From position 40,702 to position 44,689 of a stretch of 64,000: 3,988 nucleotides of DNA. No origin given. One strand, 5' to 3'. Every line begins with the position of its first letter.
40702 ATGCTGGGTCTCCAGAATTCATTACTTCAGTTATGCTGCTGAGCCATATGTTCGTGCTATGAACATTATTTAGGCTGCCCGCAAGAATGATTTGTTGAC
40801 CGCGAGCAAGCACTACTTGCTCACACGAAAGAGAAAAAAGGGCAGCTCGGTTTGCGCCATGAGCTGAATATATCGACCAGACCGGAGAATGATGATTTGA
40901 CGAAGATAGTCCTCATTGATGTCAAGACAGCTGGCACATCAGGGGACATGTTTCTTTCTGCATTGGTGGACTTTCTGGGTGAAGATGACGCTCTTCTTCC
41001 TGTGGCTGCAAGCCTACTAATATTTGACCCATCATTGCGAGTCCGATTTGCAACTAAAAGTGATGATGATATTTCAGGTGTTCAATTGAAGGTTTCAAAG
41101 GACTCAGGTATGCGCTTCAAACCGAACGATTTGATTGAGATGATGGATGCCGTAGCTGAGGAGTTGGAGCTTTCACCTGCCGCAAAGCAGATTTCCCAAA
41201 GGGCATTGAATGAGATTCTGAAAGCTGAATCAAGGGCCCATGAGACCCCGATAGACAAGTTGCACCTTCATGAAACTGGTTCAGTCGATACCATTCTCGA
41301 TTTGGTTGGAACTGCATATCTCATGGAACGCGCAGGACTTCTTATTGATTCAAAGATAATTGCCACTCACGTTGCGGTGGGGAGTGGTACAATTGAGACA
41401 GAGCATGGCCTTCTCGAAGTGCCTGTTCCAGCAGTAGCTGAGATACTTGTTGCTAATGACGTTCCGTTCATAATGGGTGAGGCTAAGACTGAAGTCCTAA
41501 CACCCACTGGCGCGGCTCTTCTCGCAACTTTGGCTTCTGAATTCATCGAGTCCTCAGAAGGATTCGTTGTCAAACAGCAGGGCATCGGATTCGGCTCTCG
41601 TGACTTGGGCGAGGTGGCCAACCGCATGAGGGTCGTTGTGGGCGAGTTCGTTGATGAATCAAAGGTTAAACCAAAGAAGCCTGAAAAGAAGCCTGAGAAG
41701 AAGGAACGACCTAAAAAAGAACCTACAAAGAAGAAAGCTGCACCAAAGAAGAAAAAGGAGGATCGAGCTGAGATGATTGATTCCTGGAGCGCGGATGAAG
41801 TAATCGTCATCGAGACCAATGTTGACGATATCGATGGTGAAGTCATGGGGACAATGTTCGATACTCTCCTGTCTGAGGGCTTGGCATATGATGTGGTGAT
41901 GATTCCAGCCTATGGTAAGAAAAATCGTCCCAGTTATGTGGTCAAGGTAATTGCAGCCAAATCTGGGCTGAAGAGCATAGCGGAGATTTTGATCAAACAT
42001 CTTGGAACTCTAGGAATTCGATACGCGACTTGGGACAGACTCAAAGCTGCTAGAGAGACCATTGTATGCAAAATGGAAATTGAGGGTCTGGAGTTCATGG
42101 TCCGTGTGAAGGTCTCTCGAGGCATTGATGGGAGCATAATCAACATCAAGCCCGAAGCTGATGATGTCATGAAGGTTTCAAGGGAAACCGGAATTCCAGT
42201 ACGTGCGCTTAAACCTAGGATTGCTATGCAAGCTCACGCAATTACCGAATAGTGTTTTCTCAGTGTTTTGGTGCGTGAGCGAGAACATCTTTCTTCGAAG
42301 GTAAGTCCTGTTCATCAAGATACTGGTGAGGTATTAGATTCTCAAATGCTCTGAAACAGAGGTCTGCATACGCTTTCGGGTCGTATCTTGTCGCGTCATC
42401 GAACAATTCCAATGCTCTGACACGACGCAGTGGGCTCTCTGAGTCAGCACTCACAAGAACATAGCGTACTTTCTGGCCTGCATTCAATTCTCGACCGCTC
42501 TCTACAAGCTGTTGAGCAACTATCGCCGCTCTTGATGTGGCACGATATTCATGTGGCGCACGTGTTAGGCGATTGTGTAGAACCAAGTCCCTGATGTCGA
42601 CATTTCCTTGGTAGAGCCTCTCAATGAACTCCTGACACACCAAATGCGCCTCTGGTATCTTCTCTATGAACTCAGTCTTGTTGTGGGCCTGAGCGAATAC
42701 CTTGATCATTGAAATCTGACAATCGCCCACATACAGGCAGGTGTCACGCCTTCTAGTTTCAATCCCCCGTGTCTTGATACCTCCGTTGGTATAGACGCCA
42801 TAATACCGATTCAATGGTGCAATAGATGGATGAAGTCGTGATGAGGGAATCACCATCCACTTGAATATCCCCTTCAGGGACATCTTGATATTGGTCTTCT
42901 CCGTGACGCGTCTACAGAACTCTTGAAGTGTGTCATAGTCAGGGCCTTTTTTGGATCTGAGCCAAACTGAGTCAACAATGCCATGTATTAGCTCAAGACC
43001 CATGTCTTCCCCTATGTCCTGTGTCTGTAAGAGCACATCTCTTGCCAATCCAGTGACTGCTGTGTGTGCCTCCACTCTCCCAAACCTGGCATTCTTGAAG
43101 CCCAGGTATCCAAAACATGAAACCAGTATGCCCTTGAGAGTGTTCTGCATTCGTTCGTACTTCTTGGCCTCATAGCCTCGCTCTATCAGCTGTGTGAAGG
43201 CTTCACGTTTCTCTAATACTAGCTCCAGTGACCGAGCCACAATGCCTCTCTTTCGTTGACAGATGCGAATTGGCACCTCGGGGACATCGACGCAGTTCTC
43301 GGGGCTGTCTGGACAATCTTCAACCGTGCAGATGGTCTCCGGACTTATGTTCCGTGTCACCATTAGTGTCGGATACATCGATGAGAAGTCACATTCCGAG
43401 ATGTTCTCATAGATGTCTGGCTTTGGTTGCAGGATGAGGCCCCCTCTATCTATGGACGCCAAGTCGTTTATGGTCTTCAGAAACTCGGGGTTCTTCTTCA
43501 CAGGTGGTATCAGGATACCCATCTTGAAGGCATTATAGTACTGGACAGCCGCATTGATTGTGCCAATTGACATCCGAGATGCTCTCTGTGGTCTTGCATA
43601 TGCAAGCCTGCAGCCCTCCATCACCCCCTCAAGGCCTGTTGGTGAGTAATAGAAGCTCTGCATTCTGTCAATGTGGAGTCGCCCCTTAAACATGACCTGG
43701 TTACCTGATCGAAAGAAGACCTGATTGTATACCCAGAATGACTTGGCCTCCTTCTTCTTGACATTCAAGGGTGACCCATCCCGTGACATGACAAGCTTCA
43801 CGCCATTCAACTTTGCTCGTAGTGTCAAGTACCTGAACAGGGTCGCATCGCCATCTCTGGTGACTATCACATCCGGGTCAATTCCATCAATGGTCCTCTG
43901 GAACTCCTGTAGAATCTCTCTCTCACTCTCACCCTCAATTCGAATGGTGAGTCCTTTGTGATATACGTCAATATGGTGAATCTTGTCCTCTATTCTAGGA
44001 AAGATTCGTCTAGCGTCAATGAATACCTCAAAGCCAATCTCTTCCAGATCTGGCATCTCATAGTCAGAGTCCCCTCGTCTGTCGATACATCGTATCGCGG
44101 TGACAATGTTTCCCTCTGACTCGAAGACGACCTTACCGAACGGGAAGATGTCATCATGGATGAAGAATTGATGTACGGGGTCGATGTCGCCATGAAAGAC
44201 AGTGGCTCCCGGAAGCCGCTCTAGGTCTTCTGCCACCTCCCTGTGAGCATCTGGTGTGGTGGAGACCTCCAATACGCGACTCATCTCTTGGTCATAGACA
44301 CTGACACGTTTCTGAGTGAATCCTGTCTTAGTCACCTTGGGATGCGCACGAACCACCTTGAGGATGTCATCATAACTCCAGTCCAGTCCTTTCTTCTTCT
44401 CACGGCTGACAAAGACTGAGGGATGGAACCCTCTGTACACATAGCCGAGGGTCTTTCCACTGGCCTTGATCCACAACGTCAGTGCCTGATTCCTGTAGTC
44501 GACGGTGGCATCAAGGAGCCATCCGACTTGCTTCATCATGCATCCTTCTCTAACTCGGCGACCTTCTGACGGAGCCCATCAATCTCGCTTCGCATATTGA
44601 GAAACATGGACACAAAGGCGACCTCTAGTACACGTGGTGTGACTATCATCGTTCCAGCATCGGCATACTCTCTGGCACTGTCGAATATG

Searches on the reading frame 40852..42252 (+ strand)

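Call 16: search_protein_families(library=ncbifam, proteins=[window:40852-42252:+], max_evalue=0.00001)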
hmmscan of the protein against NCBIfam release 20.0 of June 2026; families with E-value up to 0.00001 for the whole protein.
window:40852-42252:+ (466 aa): 2 families
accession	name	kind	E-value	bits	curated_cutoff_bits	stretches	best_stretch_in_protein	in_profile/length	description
TIGR00299.2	nickel_LarC1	equivalog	2.1e-45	154.4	90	1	98-263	6-165/165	nickel pincer cofactor biosynthesis protein LarC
NF052512.1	nickel_LarC2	equivalog_domain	7.6e-30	103.4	50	1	317-439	1-117/118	nickel pincer cofactor biosynthesis protein LarC2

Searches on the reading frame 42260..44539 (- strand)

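Call 16: search_protein_families(library=ncbifam, proteins=[window:42260-44539:-], max_evalue=0.00001)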
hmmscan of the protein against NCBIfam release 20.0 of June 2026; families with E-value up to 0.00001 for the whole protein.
window:42260-44539:- (759 aa): 9 families
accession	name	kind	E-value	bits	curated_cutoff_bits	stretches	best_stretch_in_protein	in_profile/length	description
NF004416.0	PRK05761.1-2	equivalog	7.6e-105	351.7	516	2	98-403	76-357/665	type B DNA-directed DNA polymerase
NF004418.0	PRK05761.1-4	subfamily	1.3e-84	284.8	692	1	204-744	165-698/717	type B DNA-directed DNA polymerase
NF004417.0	PRK05761.1-3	equivalog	2.5e-38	131.6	780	1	321-698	438-809/858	DNA-directed DNA polymerase I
NF004419.0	PRK05761.1-5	equivalog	1.5e-27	96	1285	1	333-701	517-881/932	DNA-directed DNA polymerase I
TIGR00592.1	pol2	superfamily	3.8e-25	88.1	239.95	1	365-710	801-1143/1176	DNA polymerase (pol2)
NF004421.0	PRK05762.1-2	equivalog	1.4e-22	79.8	570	1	365-698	412-747/795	DNA polymerase II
NF004415.0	PRK05761.1-1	equivalog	1.2e-20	73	1289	1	365-698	495-822/883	DNA-directed DNA polymerase I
NF004422.0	PRK05762.1-4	equivalog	6.8e-12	44.6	1103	1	364-548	403-576/789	DNA polymerase II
NF004420.0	PRK05762.1-1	equivalog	8.8e-10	37.9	1435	1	364-695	399-732/783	DNA polymerase II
